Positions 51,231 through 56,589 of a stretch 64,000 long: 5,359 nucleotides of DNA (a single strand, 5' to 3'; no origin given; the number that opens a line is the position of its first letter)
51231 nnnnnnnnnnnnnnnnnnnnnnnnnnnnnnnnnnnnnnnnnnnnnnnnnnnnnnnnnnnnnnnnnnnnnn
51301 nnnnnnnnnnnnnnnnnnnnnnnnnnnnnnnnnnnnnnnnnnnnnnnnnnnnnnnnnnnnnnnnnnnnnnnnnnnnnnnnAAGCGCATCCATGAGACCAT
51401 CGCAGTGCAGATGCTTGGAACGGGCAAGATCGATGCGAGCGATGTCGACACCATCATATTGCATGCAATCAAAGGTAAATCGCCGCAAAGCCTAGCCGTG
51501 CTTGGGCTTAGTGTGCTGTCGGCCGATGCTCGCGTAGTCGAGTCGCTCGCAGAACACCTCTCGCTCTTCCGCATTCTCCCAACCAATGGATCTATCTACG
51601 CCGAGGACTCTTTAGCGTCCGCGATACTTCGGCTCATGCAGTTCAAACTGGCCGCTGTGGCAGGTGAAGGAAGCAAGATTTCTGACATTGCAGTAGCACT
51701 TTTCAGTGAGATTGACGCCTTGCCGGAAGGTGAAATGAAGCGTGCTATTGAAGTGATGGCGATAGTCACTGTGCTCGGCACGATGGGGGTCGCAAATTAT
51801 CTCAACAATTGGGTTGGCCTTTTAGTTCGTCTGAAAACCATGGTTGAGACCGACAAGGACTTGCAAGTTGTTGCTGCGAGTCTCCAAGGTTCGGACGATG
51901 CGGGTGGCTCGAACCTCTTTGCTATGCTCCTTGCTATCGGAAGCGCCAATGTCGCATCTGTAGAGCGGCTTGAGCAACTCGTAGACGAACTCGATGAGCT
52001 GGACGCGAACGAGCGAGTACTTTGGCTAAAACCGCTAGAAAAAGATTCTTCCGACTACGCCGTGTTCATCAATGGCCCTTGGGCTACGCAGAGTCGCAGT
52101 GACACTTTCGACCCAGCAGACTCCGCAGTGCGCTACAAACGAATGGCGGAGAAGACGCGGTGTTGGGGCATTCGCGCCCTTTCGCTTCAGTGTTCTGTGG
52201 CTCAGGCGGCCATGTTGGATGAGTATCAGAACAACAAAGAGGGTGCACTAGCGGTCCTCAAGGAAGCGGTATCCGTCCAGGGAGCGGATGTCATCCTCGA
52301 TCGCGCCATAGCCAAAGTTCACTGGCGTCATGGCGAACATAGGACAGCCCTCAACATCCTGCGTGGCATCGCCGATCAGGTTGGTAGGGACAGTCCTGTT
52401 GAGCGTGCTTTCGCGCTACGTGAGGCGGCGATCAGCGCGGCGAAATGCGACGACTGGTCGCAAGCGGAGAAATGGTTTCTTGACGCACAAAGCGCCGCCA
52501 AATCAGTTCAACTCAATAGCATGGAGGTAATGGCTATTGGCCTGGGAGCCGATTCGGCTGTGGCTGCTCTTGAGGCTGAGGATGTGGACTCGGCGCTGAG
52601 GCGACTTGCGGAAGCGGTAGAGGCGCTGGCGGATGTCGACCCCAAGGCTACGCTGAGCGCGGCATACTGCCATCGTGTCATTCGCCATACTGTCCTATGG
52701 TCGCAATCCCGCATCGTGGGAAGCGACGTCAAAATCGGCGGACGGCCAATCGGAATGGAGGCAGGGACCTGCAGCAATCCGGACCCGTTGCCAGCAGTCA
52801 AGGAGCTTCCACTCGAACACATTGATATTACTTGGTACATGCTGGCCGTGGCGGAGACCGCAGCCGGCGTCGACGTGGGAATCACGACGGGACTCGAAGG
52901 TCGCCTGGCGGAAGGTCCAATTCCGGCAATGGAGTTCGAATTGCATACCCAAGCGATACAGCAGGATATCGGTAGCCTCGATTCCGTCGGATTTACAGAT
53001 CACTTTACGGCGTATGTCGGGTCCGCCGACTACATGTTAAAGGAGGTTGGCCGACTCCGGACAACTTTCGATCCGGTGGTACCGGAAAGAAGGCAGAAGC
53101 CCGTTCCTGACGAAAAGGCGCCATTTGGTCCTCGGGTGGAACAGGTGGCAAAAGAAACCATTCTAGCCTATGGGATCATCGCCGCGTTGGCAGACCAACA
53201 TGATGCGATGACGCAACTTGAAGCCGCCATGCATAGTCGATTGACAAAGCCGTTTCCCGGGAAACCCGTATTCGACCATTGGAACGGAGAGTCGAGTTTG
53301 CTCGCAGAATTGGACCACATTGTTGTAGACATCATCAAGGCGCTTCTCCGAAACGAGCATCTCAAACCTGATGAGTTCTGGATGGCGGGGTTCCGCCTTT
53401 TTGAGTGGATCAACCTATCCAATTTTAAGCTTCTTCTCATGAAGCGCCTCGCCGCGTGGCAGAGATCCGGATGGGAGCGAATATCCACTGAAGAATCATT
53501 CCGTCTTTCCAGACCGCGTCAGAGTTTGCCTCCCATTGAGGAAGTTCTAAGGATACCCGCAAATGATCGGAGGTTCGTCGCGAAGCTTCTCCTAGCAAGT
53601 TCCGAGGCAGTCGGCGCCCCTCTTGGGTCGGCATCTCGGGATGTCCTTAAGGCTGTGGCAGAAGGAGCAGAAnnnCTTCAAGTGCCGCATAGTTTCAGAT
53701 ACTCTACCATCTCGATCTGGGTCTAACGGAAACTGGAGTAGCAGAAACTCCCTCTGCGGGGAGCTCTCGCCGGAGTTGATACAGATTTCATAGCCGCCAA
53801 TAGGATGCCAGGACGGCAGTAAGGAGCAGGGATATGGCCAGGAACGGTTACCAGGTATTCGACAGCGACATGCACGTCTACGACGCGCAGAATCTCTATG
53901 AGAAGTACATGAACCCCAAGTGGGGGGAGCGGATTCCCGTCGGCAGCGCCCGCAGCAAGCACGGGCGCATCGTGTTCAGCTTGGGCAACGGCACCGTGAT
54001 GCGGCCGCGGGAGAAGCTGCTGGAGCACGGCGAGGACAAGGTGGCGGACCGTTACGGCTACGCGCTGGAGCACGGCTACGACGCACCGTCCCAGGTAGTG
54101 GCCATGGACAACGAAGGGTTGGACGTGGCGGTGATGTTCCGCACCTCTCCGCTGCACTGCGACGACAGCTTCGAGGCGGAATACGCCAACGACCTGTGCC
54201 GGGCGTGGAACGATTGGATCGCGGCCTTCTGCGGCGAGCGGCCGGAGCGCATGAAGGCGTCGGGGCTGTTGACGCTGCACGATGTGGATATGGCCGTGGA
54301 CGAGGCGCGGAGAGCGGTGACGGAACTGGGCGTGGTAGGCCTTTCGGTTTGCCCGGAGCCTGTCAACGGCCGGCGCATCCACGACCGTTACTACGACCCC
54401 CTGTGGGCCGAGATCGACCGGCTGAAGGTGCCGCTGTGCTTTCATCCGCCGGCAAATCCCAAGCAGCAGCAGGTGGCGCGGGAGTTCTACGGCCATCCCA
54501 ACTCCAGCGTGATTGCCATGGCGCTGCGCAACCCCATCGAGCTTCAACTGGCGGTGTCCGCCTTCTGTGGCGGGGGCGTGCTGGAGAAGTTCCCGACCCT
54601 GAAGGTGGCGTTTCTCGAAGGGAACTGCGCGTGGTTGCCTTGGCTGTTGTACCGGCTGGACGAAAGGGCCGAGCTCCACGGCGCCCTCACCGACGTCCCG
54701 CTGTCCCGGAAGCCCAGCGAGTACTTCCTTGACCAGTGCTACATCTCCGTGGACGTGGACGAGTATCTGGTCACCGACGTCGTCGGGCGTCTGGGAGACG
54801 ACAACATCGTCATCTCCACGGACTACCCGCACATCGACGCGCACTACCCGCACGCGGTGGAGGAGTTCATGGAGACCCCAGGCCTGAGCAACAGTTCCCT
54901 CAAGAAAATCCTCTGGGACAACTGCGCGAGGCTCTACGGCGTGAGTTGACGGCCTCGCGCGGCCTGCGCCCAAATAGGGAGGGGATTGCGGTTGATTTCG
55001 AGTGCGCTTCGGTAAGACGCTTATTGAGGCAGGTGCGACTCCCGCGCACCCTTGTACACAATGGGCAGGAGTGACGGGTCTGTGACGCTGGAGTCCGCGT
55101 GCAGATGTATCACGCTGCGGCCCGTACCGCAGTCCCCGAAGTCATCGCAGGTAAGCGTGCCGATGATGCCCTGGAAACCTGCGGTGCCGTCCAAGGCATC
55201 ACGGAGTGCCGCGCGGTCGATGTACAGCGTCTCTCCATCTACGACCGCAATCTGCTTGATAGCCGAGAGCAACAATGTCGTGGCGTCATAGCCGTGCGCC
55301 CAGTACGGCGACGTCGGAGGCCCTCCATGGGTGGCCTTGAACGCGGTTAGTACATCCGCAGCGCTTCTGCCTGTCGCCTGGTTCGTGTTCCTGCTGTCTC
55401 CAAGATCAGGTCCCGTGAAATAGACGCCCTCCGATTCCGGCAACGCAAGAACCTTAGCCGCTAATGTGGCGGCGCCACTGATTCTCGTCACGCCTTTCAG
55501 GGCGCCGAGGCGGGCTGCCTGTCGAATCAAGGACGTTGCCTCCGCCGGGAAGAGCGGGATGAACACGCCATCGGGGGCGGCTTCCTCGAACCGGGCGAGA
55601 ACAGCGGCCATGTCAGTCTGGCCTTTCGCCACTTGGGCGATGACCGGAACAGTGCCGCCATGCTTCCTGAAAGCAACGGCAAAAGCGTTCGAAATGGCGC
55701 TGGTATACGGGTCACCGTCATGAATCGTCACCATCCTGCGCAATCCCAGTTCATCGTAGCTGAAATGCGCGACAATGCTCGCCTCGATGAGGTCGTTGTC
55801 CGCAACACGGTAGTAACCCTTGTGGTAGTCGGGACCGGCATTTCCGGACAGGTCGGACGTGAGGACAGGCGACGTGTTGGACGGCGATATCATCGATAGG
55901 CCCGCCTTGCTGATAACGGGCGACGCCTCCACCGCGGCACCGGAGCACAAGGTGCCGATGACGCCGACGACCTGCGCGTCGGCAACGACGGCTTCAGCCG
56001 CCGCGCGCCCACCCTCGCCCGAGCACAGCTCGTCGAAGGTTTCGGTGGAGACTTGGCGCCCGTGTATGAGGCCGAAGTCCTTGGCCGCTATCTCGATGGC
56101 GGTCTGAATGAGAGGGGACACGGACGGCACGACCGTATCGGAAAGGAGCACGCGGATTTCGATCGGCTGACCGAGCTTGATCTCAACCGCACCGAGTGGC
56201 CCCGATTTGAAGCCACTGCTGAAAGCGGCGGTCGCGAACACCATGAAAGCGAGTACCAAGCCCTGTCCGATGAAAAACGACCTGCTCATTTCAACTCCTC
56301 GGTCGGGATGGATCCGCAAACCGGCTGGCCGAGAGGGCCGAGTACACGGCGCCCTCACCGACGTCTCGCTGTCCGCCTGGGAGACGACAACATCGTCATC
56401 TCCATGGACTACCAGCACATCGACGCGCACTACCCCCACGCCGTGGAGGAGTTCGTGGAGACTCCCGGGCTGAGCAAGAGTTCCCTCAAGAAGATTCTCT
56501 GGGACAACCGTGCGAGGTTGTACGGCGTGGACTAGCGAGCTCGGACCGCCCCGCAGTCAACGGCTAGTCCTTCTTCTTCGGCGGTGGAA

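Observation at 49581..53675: Orphan 1364-aa nuclease-NTPase-repeat protein: candidate new antiviral STAND (Avs-like) system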

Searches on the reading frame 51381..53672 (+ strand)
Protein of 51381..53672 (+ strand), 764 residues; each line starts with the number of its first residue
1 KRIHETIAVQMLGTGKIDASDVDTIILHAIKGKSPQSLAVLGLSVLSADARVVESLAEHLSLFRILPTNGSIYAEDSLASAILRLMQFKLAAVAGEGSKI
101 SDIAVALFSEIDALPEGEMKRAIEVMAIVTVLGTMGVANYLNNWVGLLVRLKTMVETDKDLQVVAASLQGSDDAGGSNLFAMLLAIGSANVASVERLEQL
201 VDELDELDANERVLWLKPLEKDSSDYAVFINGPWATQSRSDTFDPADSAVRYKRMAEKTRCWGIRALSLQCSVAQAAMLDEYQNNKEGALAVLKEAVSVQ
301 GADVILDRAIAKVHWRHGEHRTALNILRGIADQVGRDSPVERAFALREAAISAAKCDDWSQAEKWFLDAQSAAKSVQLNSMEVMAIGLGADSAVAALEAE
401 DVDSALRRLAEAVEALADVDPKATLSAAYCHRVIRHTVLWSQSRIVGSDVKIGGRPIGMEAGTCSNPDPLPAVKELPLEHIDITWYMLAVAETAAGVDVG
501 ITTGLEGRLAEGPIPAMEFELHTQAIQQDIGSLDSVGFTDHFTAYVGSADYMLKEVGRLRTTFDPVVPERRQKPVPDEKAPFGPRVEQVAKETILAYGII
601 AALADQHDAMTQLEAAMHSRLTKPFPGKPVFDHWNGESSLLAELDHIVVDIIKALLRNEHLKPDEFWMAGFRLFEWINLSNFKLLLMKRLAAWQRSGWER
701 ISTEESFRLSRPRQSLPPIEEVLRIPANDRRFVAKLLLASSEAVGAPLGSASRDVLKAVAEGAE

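Call 34: predict_structure(alignment_id=A2)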
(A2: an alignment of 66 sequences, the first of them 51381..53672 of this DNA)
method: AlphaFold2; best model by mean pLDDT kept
length: 764 residues; sequences in the alignment: 66
mean_pLDDT: 89.2   pTM: 0.77
mean pLDDT of the five models: 89.2, 89.0, 88.5, 86.3, 86.1
residues with pLDDT >= 90: 482; 70-90: 249; 50-70: 27; < 50: 6
segments of 3 or more residues with pLDDT < 50: 171-176
pLDDT, mean of each block of 10 residues (from residue 1): 92 80 89 93 89 85 84 92 94 86 93 91 91 91 89 86 72 57 88 93 91 83 73 85 91 95 90 96 96 96 91 94 91 76 91 95 97 90 96 97 97 95 91 94 85 78 92 85 96 93 94 91 94 95 92 82 83 61 85 96 93 94 86 86 92 88 94 95 93 94 93 91 86 94 87 91 73
secondary structure, 60 per line:
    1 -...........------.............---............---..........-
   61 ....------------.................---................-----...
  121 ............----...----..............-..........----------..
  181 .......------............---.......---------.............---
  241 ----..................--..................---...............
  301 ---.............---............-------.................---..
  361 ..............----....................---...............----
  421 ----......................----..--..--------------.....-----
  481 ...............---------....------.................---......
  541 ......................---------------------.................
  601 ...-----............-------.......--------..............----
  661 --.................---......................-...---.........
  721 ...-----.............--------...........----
elements in order (helices of 4 or more, strands of 3 or more residues): H2-12 H19-31 H35-46 H50-59 H61-64 H77-93 H97-112 H118-132 H144-157 H159-168 H179-187 H194-205 H209-215 H225-237 H245-262 H265-282 H286-300 H304-316 H320-331 H339-355 H359-374 H379-398 H402-416 H425-446 H471-475 H481-495 H505-508 H515-531 H535-562 H584-603 H609-620 H628-634 H643-656 H663-679 H683-704 H712-723 H729-741 H750-760

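Call 36: fold_search(model_id=the predicted structure, library=pdb)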
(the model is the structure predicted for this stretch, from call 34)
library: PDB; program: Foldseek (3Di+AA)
matches with E <= 10: 1308; with E <= 0.001: 3
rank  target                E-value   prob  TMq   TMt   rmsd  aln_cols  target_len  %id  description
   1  8fy4_B                1.1e-04  1.00  0.21  0.27  18.5       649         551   11  Structure of NOT1:NOT10:NOT11 module of the chicken CCR4-NOT complex (released 2023-08-30)
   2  9hvq_Q                4.3e-04  1.00  0.19  0.17  22.9       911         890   12  Structure of the transcribing Pol II-DSIF-PAF-SPT6-RECQL5 complex (released 2025-07-16)
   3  7yeh_A                6.7e-04  1.00  0.23  0.18  21.5       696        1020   11  Cryo-EM structure of human OGT-OGA complex (released 2023-07-12)
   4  8fy3_B                1.1e-03  1.00  0.19  0.26  17.6       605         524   12  Structure of NOT1:NOT10:NOT11 module of the human CCR4-NOT complex (released 2023-07-26)
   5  8bfi_B                1.3e-03  1.00  0.21  0.26  19.2       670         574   12  human CNOT1-CNOT10-CNOT11 module (released 2022-12-28)
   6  9rtt_Q                1.6e-03  1.00  0.22  0.19  24.0       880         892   11  Activated Elongation Complex with IWS1 and ELOF1 (released 2025-09-03)
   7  4buj_F                1.9e-03  1.00  0.22  0.14  22.1       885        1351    9  Crystal structure of the S. cerevisiae Ski2-3-8 complex (released 2013-08-28)
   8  8qca_B                2.0e-03  1.00  0.21  0.21  25.0       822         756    9  CryoEM structure of a S. Cerevisiae Ski2387 complex in the closed state bound to RNA (released 2023-11-15)
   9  8bbg_D                2.2e-03  1.00  0.26  0.17  22.8       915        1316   10  Structure of the IFT-A complex; anterograde IFT-A train model (released 2022-12-21)
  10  6gmh_Q                2.2e-03  1.00  0.23  0.20  21.3       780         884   10  Structure of activated transcription complex Pol II-DSIF-PAF-SPT6 (released 2018-08-22)
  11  7dkh_I                3.5e-03  1.00  0.21  0.18  22.4       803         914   11  Crystal structure of the Ctr9/Paf1/Cdc73/Rtf1 quaternary complex (released 2021-11-24)
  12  9gaw_K                4.2e-03  1.00  0.17  0.24  23.8       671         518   10  High-resolution structure of the Anaphase-promoting complex/cyclosome (APC/C) bound to co-activator Cdh1 (released 2024-08-14)
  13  9gaw_Q                4.5e-03  1.00  0.18  0.24  20.6       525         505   13  High-resolution structure of the Anaphase-promoting complex/cyclosome (APC/C) bound to co-activator Cdh1 (released 2024-08-14)
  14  5dse_C                4.6e-03  0.99  0.21  0.22  22.9       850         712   12  Crystal Structure of the TTC7B/Hyccin Complex (released 2015-12-02)
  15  8a3t_J                4.8e-03  1.00  0.21  0.29  22.9       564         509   12  S. cerevisiae APC/C-Cdh1 complex (released 2022-08-31)
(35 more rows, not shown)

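Call 83: search_solved_structures(query=window:51381-53672:+, max_evalue=10, show_alignments=0)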
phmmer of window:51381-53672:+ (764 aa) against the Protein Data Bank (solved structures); distinct sequences matched with E-value up to 10: 7.
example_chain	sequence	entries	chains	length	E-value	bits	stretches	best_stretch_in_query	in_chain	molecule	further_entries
4cxf_A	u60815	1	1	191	0.12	13.8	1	14-58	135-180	RNA POLYMERASE SIGMA FACTOR CNRH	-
3hym_B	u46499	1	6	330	0.38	12.1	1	341-376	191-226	Cell division cycle protein 16 homolog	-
5a31_J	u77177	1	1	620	0.81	11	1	341-376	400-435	ANAPHASE-PROMOTING COMPLEX SUBUNIT 6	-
5khu_J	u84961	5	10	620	0.83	11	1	341-376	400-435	Cell division cycle protein 16 homolog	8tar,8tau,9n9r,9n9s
4ui9_J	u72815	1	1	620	0.83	11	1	341-376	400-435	CELL DIVISION CYCLE PROTEIN 16 HOMOLOG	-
5g04_J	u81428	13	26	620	0.83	11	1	341-376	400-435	CELL DIVISION CYCLE PROTEIN 16 HOMOLOG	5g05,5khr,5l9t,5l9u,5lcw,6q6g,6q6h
4ui9_K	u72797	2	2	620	0.83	11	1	341-376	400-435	CELL DIVISION CYCLE PROTEIN 16 HOMOLOG | ANAPHASE-PROMOTING COMPLEX SUBUNIT 6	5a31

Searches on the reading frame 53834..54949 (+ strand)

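Call 23: search_protein_families(library=pfam, proteins=[window:53834-54949:+], max_evalue=0.01)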
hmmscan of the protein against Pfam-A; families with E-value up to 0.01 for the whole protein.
window:53834-54949:+ (371 aa): 1 family
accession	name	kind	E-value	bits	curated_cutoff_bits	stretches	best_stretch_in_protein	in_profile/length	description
PF04909.20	Amidohydro_2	-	2.2e-26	93.7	26.4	1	110-369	50-288/289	Amidohydrolase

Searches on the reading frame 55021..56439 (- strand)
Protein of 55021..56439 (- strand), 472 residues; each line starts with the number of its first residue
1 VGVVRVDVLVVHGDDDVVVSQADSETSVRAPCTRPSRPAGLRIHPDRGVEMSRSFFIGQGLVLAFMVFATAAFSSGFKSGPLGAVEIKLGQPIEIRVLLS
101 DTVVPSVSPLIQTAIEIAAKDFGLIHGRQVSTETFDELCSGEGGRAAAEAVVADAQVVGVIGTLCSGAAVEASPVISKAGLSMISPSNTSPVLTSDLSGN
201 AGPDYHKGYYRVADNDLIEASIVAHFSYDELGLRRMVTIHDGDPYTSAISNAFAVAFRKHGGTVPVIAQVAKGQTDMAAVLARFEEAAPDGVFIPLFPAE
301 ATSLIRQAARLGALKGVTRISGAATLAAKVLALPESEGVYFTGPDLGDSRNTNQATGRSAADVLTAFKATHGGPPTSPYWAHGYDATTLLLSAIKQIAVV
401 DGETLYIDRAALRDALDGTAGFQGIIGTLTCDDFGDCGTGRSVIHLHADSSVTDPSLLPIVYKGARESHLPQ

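Call 4: search_protein_families(library=pfam, proteins=[window:55021-56439:-], max_evalue=0.1)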
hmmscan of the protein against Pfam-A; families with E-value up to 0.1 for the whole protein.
window:55021-56439:- (472 aa): 2 families
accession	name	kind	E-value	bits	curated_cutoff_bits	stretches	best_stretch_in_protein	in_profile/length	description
PF13458.12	Peripla_BP_6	-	5.3e-35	122.1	31.7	1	107-429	17-320/343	Periplasmic binding protein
PF01094.35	ANF_receptor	-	4.6e-12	46.1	25.4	1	112-435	7-338/353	Receptor family ligand binding region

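Call 5: search_protein_families(library=padloc, proteins=[window:55021-56439:-], max_evalue=0.1)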
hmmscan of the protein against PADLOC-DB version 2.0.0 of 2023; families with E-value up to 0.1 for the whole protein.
window:55021-56439:- (472 aa): 0 families

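Call 6: search_protein_families(library=ncbifam, proteins=[window:55021-56439:-], max_evalue=0.1)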
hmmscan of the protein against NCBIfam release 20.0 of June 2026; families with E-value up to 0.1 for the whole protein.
window:55021-56439:- (472 aa): 1 family
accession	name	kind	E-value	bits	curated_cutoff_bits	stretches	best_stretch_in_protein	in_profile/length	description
NF011933.0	PRK15404.1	subfamily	2.9e-24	85.8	477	1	113-453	52-367/370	high-affinity branched-chain amino acid ABC transporter substrate-binding protein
